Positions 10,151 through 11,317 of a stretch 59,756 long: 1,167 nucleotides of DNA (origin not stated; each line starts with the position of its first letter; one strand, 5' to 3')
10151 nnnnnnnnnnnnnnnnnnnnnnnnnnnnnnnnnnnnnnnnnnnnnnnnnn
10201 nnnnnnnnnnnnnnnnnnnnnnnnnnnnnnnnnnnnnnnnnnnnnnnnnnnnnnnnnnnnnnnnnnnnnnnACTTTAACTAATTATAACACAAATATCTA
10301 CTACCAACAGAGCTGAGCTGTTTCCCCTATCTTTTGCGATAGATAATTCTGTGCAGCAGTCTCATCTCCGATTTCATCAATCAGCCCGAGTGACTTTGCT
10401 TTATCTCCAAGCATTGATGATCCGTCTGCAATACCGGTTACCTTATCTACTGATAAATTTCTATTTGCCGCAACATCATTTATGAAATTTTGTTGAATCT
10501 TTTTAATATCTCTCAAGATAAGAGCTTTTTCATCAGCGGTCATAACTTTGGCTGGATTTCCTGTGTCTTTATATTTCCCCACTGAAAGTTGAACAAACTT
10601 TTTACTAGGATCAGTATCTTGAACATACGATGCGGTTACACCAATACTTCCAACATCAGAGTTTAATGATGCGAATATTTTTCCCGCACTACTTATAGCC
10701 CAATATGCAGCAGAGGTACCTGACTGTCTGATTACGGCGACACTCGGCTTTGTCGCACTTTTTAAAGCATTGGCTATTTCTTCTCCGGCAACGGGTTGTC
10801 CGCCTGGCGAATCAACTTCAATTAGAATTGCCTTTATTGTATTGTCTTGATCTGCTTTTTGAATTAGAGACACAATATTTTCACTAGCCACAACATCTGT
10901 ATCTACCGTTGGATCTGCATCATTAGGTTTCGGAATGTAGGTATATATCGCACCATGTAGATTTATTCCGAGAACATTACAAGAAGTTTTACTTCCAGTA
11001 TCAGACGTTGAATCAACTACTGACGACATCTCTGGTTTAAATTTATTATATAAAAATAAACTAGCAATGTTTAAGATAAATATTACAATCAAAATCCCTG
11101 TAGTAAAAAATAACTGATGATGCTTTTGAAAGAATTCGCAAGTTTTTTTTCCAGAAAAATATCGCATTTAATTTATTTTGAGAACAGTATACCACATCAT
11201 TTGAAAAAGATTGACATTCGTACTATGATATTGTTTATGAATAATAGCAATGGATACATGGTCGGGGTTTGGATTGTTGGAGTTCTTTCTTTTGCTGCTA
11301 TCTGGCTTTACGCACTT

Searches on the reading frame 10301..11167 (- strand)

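Call 79: search_protein_families(library=pfam, proteins=[window:10301-11167:-], max_evalue=0.001)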
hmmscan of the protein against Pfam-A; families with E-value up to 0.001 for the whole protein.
window:10301-11167:- (288 aa): 3 families
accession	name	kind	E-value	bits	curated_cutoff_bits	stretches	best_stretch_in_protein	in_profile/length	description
PF01343.23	Peptidase_S49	-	1.6e-28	100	24.9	1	135-278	2-149/154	Peptidase family S49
PF25145.1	NfeD1b_N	-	7.6e-07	29.3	40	1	102-180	23-100/189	NfeD1b, N-terminal domain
PF00574.28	CLP_protease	-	7.3e-06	26.4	20.2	0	94-148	29-82/182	Clp protease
